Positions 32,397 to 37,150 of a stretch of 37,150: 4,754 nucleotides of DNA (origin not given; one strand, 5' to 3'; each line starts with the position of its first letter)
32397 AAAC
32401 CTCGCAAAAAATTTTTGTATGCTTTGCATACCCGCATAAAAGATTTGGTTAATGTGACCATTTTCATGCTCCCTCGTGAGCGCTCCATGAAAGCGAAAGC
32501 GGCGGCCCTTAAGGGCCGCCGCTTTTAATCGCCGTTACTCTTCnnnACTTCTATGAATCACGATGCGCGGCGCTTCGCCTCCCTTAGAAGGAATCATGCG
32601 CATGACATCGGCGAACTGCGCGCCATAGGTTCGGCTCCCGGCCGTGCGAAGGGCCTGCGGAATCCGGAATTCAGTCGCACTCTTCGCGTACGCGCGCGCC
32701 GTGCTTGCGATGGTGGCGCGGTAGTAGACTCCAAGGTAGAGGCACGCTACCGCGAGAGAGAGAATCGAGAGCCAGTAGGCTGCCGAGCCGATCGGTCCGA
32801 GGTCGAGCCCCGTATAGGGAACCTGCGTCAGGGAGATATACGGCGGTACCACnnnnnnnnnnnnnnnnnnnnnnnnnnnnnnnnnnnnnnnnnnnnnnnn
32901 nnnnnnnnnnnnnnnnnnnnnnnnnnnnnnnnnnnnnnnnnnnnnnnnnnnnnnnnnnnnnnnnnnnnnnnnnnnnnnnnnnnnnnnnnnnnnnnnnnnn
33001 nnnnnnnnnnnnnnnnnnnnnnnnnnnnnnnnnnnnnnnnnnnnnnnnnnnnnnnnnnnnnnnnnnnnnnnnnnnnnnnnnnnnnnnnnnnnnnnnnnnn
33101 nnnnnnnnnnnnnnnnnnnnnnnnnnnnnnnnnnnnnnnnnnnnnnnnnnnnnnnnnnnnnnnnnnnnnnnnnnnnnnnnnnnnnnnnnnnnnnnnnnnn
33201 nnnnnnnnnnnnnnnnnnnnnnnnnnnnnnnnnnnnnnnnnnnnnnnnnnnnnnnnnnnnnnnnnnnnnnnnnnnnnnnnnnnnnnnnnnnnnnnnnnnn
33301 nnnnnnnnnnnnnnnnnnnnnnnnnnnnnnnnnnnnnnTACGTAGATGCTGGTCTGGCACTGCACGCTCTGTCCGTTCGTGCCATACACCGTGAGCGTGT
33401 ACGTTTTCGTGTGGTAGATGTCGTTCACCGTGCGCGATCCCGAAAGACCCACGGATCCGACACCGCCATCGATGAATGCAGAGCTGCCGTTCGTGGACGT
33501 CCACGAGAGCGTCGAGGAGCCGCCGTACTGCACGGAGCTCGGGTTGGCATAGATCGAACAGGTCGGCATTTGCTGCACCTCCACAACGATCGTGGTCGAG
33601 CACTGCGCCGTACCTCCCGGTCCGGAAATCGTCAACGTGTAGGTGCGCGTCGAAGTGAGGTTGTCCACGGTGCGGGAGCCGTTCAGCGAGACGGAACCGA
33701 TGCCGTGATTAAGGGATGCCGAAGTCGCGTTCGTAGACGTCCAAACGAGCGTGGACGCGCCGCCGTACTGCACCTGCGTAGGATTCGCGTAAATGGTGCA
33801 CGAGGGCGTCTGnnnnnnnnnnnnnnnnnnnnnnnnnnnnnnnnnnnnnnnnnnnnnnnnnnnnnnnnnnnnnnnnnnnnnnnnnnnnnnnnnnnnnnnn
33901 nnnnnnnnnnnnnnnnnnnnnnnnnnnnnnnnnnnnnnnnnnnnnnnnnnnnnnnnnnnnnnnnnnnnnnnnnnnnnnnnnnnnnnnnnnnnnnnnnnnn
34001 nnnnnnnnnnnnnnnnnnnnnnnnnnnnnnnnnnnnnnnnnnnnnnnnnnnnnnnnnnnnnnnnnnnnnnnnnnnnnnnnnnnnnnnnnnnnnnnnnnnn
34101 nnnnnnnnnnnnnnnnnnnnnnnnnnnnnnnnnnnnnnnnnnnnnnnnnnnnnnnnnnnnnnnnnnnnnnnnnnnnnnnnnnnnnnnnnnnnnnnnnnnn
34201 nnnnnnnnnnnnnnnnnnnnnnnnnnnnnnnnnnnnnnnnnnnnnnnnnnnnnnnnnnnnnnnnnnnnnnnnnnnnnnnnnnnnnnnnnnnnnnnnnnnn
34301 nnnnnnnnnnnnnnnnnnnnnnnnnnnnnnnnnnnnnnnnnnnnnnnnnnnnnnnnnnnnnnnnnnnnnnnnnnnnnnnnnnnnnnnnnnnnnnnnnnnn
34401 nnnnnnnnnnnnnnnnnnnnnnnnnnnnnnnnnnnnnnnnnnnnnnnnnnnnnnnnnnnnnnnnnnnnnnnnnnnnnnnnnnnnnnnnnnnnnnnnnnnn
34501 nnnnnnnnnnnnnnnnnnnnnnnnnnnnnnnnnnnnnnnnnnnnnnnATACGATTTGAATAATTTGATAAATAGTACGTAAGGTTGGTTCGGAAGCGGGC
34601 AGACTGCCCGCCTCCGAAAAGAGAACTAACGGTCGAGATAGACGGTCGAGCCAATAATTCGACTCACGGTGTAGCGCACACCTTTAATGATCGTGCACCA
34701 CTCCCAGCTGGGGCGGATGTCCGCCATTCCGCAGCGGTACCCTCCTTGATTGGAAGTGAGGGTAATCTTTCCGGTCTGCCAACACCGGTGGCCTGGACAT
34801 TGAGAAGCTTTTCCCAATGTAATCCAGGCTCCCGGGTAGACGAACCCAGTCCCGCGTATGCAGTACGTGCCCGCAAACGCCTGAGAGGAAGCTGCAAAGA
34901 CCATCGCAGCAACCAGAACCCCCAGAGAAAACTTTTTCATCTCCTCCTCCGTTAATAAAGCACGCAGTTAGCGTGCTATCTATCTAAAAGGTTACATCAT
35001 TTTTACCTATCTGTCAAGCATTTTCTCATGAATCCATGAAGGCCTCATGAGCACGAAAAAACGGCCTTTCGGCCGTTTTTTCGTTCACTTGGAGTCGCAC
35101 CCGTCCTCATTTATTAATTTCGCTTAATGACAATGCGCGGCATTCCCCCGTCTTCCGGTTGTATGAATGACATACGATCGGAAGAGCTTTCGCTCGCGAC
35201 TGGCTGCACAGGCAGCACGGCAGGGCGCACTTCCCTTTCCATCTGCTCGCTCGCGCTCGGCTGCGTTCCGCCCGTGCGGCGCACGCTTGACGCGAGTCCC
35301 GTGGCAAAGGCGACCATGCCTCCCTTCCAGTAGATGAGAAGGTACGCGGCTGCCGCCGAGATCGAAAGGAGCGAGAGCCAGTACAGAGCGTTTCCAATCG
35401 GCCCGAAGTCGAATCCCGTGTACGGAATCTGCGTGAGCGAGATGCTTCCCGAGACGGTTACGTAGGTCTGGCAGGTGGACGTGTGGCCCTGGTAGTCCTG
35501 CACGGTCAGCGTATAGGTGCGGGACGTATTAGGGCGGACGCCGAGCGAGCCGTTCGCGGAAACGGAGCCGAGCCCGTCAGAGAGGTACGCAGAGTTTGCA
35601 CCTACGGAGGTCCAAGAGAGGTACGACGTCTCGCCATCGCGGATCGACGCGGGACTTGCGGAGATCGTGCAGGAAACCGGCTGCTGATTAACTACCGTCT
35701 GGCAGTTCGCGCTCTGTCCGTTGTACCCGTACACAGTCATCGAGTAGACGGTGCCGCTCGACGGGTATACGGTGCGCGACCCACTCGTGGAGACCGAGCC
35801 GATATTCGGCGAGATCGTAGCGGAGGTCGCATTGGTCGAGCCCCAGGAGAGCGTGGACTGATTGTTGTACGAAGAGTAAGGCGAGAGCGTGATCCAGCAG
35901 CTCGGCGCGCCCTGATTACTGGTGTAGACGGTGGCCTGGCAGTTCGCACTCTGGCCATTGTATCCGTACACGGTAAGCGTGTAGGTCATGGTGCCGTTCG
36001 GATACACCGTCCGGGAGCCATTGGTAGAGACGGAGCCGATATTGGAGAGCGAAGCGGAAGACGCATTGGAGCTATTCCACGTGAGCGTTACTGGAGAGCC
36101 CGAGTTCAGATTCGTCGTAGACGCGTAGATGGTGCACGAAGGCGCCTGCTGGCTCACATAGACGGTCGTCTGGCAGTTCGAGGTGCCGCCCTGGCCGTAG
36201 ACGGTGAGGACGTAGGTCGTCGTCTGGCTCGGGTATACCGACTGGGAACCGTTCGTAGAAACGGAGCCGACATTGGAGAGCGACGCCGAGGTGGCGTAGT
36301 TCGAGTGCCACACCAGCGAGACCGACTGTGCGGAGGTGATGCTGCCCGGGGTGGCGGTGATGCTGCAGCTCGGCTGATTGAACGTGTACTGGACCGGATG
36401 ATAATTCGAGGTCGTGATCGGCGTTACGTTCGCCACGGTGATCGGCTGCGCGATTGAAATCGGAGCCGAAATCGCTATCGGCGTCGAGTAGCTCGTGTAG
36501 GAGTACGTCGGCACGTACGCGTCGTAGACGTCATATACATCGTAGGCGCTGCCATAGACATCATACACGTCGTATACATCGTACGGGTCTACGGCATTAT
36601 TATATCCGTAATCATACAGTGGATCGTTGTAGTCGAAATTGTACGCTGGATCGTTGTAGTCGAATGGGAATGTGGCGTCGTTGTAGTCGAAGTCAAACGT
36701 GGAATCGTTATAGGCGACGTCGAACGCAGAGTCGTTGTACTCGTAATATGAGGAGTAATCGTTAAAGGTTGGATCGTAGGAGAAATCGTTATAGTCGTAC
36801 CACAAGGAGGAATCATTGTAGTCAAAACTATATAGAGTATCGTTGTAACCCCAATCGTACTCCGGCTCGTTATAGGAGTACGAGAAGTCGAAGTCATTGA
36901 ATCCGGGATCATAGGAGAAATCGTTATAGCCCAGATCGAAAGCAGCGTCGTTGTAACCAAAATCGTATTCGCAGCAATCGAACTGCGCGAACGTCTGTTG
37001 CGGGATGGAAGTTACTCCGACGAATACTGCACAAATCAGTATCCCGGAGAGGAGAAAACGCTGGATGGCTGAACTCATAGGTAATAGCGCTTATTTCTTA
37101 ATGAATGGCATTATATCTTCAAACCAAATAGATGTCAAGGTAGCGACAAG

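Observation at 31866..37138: Paralogous family of three Cys-bracketed-repeat surface proteins plus a small secreted Cys-rich protein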

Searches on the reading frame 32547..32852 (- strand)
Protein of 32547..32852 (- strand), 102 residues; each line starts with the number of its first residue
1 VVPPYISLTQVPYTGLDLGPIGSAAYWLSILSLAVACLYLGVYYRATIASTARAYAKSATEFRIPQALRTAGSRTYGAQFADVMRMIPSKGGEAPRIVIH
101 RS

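Call 58: search_protein_representatives(alignment_id=A4)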
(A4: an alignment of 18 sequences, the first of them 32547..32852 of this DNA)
Query: 18 sequences, 112 profile positions. Proteins with E-value up to 0.001 (for the whole library): 744; up to 1e-10: 278; up to 1e-30: 8. The best 150 are listed.
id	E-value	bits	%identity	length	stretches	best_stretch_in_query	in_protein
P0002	1.0e-42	161.4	-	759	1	1-112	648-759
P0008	5.3e-42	159.1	-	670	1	1-111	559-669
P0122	2.1e-39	150.8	-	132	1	1-112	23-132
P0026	3.3e-35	137.3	-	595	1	1-112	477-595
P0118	1.3e-34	135.4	-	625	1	2-112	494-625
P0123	3.3e-31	124.4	-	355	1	2-112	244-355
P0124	3.5e-31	124.3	-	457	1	3-112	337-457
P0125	4.7e-31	123.9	-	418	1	4-111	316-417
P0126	2.8e-30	121.4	-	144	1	3-112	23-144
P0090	6.5e-30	120.2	-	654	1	3-112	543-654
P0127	1.2e-29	119.4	-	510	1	3-112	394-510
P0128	3.1e-29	118.0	-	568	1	3-112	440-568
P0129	6.3e-29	117.0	-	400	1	3-112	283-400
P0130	1.9e-28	115.5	-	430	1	2-111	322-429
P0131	4.7e-28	114.2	-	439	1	3-112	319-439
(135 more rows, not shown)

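Call 61: search_solved_structures(query=A4, max_evalue=1)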
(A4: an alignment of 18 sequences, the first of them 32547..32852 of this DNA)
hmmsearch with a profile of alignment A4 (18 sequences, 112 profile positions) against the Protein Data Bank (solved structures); distinct sequences matched with E-value up to 1: 0.

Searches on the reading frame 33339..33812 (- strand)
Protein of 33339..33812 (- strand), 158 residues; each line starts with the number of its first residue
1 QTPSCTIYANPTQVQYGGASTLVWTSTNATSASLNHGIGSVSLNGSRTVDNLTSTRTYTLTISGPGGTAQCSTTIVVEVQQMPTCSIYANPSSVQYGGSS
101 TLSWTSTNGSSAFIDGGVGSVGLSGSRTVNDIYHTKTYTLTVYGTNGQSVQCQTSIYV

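Call 52: predict_structure(alignment_id=A2)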
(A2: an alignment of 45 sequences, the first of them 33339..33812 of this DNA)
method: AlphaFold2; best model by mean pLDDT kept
length: 158 residues; sequences in the alignment: 45
mean_pLDDT: 97.0   pTM: 0.70
mean pLDDT of the five models: 97.0, 96.6, 96.2, 95.8, 95.5
residues with pLDDT >= 90: 150; 70-90: 8; 50-70: 0; < 50: 0
segments of 3 or more residues with pLDDT < 50: none
pLDDT, mean of each block of 10 residues (from residue 1): 98 95 98 98 98 97 98 94 96 98 97 97 98 98 93 98
secondary structure, 60 per line:
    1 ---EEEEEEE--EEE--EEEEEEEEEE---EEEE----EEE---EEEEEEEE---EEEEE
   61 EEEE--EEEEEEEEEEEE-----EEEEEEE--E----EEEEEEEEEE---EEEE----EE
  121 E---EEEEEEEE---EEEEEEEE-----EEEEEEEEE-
elements in order: E4-10 E13-15 E18-27 E31-34 E39-41 E45-52 E56-64 E67-78 E84-90 E98-107 E111-114 E119-121 E125-132 E136-143 E149-157

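Call 54: fold_search(model_id=the predicted structure, library=pdb)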
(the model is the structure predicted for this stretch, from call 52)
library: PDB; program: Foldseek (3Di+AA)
matches with E <= 10: 1797; with E <= 0.001: 245
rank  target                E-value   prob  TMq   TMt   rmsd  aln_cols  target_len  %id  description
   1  1f97                  4.1e-07  1.00  0.38  0.32   9.2       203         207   18  SOLUBLE PART OF THE JUNCTION ADHESION MOLECULE FROM MOUSE (released 2001-01-10)
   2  1nbq_B                8.9e-07  1.00  0.37  0.31   9.0       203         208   16  Crystal Structure of Human Junctional Adhesion Molecule Type 1 (released 2003-04-01)
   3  9flw_A                1.0e-06  1.00  0.49  0.20   6.2       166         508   19  CryoEM structure of the fragment-6 (3571-4078) in the grappling hook protein A (GhpA) in the bacterium Aureispira sp.  (released 2024-10-16)
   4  1nbq_A                1.0e-06  1.00  0.38  0.32   9.1       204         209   16  Crystal Structure of Human Junctional Adhesion Molecule Type 1 (released 2003-04-01)
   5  2xy1                  2.2e-06  1.00  0.45  0.40   7.0       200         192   12  CRYSTAL STRUCTURE OF NCAM2 IG3-4 (released 2011-02-23)
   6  9g8b_A                3.3e-06  1.00  0.46  0.27   6.7       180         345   16  CryoEM structure of the fragment-2 (2892-3236) in the grappling hook protein A (GhpA) in the bacterium Aureispira sp.  (released 2024-10-16)
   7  2f8v_A                4.0e-06  1.00  0.42  0.36   9.7       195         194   13  Structure of full length telethonin in complex with the N-terminus of titin (released 2006-06-27)
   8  2v5m_A                5.0e-06  1.00  0.33  0.16   9.9       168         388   12  Structural basis for Dscam isoform specificity (released 2007-09-11)
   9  9fly_A                5.8e-06  1.00  0.44  0.13   6.9       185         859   17  CryoEM structure of the base (4151-5009) in the grappling hook protein A (GhpA) in the bacterium Aureispira sp. CCB-QB (released 2024-10-16)
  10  5vst_A                6.8e-06  1.00  0.39  0.32   9.5       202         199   15  Crystal structure of murine CEACAM1b (released 2017-05-24)
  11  3pdd                  7.1e-06  1.00  0.43  0.37   9.9       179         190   13  Structures of Clostridium thermocellum CbhA fibronectin(III)-like modules (released 2011-11-23)
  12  9flu_A                9.3e-06  1.00  0.47  0.28   6.5       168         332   20  CryoEM structure of the fragment-1 (3402-3733) in the grappling hook protein A (GhpA) in the bacterium Aureispira sp.  (released 2024-10-16)
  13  7seg_C                9.3e-06  1.00  0.35  0.33  17.9       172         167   12  Crystal structure of the complex of CD16A bound by an anti-CD16A Fab (released 2021-11-24)
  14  9fls_A                1.0e-05  1.00  0.45  0.26   6.9       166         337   23  CryoEM structure of the fragment-3 (2061-2397) in the grappling hook protein A (GhpA) in the bacterium Aureispira sp.  (released 2024-10-16)
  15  2f8v_C                1.1e-05  1.00  0.44  0.38   9.7       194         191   13  Structure of full length telethonin in complex with the N-terminus of titin (released 2006-06-27)
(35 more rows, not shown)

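Call 60: search_solved_structures(query=A2, max_evalue=0.01)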
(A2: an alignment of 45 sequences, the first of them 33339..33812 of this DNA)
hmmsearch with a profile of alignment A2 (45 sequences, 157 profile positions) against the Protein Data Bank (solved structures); distinct sequences matched with E-value up to 0.01: 0.

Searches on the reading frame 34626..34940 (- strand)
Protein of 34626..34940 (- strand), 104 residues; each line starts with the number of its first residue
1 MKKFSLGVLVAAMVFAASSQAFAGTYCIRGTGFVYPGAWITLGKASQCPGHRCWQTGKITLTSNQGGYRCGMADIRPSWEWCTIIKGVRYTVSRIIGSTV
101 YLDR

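Call 3: search_protein_families(library=pfam, proteins=[window:34626-34940:-], max_evalue=1)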
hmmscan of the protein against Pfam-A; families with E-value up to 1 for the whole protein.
window:34626-34940:- (104 aa): 0 families

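Call 4: search_protein_families(library=ncbifam, proteins=[window:34626-34940:-], max_evalue=1)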
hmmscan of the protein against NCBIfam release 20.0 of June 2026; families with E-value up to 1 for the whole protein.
window:34626-34940:- (104 aa): 1 family
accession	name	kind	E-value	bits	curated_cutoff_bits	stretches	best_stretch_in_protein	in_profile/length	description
NF051873.1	AlkPhosPhoY32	equivalog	0.13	10.8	1000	1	12-59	33-81/539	alkaline phosphatase PhoY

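Call 46: find_homologous_proteins(query=window:34626-34940:-, max_evalue=0.001)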
Query window:34626-34940:- (104 aa): 1 proteins with E <= 0.001 among 4 candidates.
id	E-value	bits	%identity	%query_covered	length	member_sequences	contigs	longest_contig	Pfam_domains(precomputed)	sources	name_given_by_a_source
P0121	8.8e-66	237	100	100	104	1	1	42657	-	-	-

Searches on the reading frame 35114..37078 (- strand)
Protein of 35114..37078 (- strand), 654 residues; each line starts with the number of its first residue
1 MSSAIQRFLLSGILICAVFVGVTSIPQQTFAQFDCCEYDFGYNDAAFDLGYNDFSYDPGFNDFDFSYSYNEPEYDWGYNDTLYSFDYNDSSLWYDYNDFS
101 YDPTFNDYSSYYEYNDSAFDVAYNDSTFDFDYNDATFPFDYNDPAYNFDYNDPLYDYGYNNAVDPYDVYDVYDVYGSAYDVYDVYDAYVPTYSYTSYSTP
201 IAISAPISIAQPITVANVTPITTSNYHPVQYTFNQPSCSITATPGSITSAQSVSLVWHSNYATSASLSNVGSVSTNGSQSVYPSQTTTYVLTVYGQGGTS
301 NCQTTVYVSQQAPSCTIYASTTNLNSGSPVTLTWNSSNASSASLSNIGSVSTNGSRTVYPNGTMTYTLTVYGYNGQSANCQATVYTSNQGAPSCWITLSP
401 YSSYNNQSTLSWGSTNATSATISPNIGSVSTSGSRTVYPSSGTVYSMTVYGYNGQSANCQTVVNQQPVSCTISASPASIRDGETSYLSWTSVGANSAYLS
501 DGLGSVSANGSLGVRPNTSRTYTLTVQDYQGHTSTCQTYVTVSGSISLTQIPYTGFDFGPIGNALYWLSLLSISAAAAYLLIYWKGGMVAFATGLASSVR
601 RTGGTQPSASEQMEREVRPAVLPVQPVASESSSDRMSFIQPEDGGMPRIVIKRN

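Call 3: search_protein_families(library=pfam, proteins=[window:35114-37078:-], max_evalue=1)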
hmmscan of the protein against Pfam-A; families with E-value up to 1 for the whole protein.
window:35114-37078:- (654 aa): 1 family
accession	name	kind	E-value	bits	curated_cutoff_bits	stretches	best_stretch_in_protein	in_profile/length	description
PF24066.1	Hisat_C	-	0.023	15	27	0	343-381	63-101/124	Histidine N-acetyltransferase, C-terminal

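Call 4: search_protein_families(library=ncbifam, proteins=[window:35114-37078:-], max_evalue=1)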
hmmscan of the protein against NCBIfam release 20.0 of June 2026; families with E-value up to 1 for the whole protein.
window:35114-37078:- (654 aa): 1 family
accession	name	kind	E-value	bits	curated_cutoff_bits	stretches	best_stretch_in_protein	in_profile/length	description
NF041895.1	choice_anch_V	domain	0.55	10.3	42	1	347-386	38-77/150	choice-of-anchor V domain-containing protein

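Call 35: find_encoding_contigs(protein=window:35114-37078:-, flank=10000, max_places=3)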
Protein window:35114-37078:- (654 aa): no gene with exactly this product is on record in the collection.
